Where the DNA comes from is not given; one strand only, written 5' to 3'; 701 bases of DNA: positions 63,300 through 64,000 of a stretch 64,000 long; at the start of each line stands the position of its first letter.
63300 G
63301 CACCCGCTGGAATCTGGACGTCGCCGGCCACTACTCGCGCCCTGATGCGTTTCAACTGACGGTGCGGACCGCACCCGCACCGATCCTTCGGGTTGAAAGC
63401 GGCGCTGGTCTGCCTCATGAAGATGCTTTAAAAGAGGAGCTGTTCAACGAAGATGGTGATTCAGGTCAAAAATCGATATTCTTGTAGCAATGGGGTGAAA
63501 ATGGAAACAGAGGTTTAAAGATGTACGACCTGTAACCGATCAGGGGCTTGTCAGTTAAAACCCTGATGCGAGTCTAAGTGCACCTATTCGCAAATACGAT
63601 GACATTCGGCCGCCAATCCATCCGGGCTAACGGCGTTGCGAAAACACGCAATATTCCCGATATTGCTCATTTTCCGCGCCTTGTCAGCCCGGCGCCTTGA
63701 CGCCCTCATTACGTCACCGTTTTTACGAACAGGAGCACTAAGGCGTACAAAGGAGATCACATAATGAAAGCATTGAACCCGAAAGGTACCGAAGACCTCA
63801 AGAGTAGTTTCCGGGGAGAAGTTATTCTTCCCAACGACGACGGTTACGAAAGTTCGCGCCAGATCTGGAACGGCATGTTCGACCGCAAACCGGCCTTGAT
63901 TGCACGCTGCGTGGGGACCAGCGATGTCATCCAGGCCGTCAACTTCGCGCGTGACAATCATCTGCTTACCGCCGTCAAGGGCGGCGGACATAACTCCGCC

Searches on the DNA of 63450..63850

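Call 56: search_rna_families(source=window, start=63450, end=63850, threshold=evalue, max_evalue=1)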
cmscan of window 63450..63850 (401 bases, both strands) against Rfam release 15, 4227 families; matches with E-value up to 1: 1.
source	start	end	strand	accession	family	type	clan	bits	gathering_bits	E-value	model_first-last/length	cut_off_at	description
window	63576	63739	-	RF04168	MIR839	Gene; miRNA;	-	23.6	200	0.012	1-267/267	no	MIR839 microRNA precursor family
